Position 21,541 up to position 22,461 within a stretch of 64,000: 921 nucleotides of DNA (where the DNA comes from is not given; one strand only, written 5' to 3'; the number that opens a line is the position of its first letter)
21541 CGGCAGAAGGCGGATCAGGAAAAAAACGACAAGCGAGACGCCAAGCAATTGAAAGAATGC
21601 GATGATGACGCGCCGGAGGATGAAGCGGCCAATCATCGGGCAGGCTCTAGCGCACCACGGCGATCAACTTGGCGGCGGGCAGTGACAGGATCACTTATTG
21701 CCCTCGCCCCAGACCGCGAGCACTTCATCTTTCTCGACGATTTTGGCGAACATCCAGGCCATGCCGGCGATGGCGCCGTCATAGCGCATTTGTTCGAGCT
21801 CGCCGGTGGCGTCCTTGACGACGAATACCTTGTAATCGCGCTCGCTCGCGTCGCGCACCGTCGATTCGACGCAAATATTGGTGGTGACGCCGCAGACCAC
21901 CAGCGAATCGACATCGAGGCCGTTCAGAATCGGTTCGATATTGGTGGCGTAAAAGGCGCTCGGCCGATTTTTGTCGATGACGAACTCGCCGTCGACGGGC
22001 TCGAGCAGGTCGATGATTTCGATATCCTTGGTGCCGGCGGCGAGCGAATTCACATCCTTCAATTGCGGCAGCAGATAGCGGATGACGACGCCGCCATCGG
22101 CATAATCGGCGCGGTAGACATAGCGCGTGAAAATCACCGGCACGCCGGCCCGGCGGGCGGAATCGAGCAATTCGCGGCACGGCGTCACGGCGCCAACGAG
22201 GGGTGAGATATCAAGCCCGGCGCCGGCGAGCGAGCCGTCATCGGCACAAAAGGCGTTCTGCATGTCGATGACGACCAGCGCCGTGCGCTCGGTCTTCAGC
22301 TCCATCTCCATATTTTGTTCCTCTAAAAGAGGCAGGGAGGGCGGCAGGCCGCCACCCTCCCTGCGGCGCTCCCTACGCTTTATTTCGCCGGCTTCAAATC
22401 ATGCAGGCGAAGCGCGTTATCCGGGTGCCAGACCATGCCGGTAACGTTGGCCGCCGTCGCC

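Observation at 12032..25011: Regulator-less oxidative catabolic cluster for an unknown, probably N-containing, carboxylate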

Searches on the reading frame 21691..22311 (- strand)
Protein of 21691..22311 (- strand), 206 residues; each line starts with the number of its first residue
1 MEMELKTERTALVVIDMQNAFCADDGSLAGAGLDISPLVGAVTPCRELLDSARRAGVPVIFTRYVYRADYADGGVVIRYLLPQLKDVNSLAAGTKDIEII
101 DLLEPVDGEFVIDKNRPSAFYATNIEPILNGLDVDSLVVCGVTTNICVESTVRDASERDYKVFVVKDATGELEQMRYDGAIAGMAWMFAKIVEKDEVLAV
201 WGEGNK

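Call 3: search_protein_families(library=pfam, proteins=[window:21691-22311:-])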
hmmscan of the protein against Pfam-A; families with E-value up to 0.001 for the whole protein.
window:21691-22311:- (206 aa): 1 family
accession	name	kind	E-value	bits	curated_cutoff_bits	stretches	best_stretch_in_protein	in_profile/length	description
PF00857.26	Isochorismatase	-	9.9e-46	156.4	27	1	10-194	1-173/175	Isochorismatase domain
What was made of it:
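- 21691..22311 (-): Isochorismatase-family cysteine hydrolase (an amidase) embedded within the transporter genes. PF00857 at 156 bits (call 3).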

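Call 5: search_protein_families(library=ncbifam, proteins=[window:21691-22311:-], max_evalue=0.00001)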
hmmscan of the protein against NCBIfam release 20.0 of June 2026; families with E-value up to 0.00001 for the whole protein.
window:21691-22311:- (206 aa): 5 families
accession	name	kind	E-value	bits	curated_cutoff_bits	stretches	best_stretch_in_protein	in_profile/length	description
NF050097.1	BiurAmidohydBiuH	equivalog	4.5e-35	121.1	370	1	4-182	13-199/221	biuret amidohydrolase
TIGR03614.1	RutB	equivalog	1.2e-32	113.4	377.95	1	3-173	9-190/226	pyrimidine utilization protein B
NF008517.0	PRK11440.1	equivalog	2.3e-18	66.8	195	1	3-199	2-186/188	hydrolase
NF008623.0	PRK11609.1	equivalog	9.2e-10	38.7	174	0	122-174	131-183/213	bifunctional nicotinamidase/pyrazinamidase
NF041461.1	C_hydro_YcaC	equivalog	1.9e-07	30.8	310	1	136-191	104-159/201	isochorismate family cysteine hydrolase YcaC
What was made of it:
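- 21691..22311 (-): The nearest named families are BiuH at 121 bits and RutB at 113 bits, both far below their cut-offs (call 5).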

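Call 17: search_solved_structures(query=window:21691-22311:-, max_evalue=1e-10)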
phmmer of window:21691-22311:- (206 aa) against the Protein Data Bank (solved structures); distinct sequences matched with E-value up to 1e-10: 23.
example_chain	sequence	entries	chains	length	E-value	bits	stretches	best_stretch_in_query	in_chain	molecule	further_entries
3irv_A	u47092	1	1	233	3.2e-30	108.6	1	8-173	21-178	CYSTEINE HYDROLASE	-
3kl2_A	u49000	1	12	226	3.8e-27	98.5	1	3-199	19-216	Putative isochorismatase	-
6azo_A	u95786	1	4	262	1e-24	90.6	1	5-180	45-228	Putative amidase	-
6xix_A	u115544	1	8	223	4.1e-24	88.6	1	8-170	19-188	Cysteine hydrolase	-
5bk6_A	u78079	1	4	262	7e-24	87.9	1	5-180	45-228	Putative amidase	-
6azs_A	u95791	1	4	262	7.1e-24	87.9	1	5-180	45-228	Putative amidase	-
6xjm_A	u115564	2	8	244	1.5e-23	86.9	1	8-202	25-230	Biuret hydrolase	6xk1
6azn_A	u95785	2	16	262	2.6e-23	86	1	5-180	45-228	Putative amidase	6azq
6xj4_A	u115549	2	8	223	1e-22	84.1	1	8-170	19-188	Cysteine hydrolase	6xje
8bkd_A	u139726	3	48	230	4.9e-21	78.6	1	7-171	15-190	Ureidoacrylate amidohydrolase RutB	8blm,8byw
8bln_A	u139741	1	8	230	2.5e-20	76.3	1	7-171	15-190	Ureidoacrylate amidohydrolase RutB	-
8bll_A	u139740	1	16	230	1.3e-19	74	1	7-171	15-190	Ureidoacrylate amidohydrolase RutB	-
3eef_A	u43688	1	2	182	1.6e-18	70.4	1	10-170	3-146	N-carbamoylsarcosine amidase related protein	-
1nba_A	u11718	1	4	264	6.1e-18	68.5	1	9-171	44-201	N-CARBAMOYLSARCOSINE AMIDOHYDROLASE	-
3ot4_A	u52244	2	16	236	8.6e-18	68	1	11-199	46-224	Putative isochorismatase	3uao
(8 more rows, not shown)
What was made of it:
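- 21691..22311 (-): PDB matches are 3irv, biuret/triuret hydrolases, RutB and N-carbamoylsarcosine amidase (call 17).
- The nearest named relatives of the hydrolase all cleave carbamoyl or ureido amides: BiuH, TrtA-like enzymes, RutB and N-carbamoylsarcosine amidase (calls 5, 17).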

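Call 75: find_related_loci(query=window:21691-22311:-, collection=metagenome_contigs, flank=9000)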
Query window:21691-22311:- (206 aa) in metagenome_contigs; peptide patterns used: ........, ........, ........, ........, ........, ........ (x = any residue, [..] = any of these).
203 stretches matched a pattern; 39 encode a relative of the query (tblastn E <= 1e-3); 38 distinct loci.
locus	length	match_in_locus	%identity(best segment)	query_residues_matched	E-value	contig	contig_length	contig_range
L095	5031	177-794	90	1-206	9e-126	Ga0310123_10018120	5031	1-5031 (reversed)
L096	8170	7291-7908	90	1-206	6e-124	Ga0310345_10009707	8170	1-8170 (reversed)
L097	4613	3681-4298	89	1-206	2e-124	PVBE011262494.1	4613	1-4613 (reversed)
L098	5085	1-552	89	23-206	4e-108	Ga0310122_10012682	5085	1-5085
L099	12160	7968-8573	72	1-202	3e-99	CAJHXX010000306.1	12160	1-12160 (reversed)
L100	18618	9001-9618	89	1-206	2e-123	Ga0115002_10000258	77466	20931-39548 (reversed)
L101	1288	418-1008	56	5-201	2e-79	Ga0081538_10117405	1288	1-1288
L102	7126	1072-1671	55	7-206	5e-73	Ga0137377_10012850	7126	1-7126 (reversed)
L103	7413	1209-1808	55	7-206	6e-73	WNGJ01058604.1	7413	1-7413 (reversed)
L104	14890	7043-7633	57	7-203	9e-72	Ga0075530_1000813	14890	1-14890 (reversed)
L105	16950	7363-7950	55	3-198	6e-71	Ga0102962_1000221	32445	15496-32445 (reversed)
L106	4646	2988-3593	55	1-201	3e-67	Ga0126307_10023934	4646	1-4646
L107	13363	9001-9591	57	10-206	8e-67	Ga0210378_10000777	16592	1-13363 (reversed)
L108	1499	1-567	54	13-201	1e-69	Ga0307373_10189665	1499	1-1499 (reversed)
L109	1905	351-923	54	11-201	2e-68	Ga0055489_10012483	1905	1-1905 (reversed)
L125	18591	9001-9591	48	5-201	7e-56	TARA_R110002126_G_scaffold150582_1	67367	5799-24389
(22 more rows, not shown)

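Call 79: search_protein_families(library=pfam, proteins=[L125:1708-3174:-, L125:3428-4414:-, L125:4447-5115:+, L125:12560-13657:+, L125:13691-14251:+, L125:15113-16003:+, L105:5916-7280:+, L105:8056-9105:+, L105:9278-10180:+, L105:12935-13882:+], max_evalue=0.00001)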
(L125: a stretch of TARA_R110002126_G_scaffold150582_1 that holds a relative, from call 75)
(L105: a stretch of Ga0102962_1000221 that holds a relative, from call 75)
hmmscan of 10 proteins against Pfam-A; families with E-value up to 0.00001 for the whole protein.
L125:1708-3174:- (488 aa): 0 families

L125:3428-4414:- (328 aa): 2 families
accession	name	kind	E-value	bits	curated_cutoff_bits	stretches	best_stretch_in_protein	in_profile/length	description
PF03060.21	NMO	-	1.5e-18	67.7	28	1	80-304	91-326/331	Nitronate monooxygenase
PF01070.24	FMN_dh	-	7e-08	32.3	24.9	1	114-222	208-319/350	FMN-dependent dehydrogenase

L125:4447-5115:+ (222 aa): 0 families

L125:12560-13657:+ (365 aa): 0 families

L125:13691-14251:+ (186 aa): 0 families

L125:15113-16003:+ (296 aa): 0 families

L105:5916-7280:+ (454 aa): 2 families
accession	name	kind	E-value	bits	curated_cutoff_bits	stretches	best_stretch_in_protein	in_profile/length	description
PF07044.18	DUF1329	-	4.1e-45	155.1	23.1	1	58-426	1-340/368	Protein of unknown function (DUF1329)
PF17131.11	LolA_like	-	6.7e-16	58.9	30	1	220-283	3-63/184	Outer membrane lipoprotein-sorting protein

L105:8056-9105:+ (349 aa): 1 family
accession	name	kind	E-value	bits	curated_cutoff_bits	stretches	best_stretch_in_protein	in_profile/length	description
PF04909.20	Amidohydro_2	-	3.8e-20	73.2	26.4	1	88-310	62-286/289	Amidohydrolase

L105:9278-10180:+ (300 aa): 1 family
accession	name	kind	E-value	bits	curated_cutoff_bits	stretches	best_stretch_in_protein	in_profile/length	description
PF06314.16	ADC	-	1.6e-31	110.1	29.8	1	98-287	2-196/238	Acetoacetate decarboxylase (ADC)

L105:12935-13882:+ (315 aa): 1 family
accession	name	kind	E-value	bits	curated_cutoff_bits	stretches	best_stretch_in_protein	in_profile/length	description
PF00795.27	CN_hydrolase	-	1.9e-49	168.7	23.2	1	4-282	1-255/256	Carbon-nitrogen hydrolase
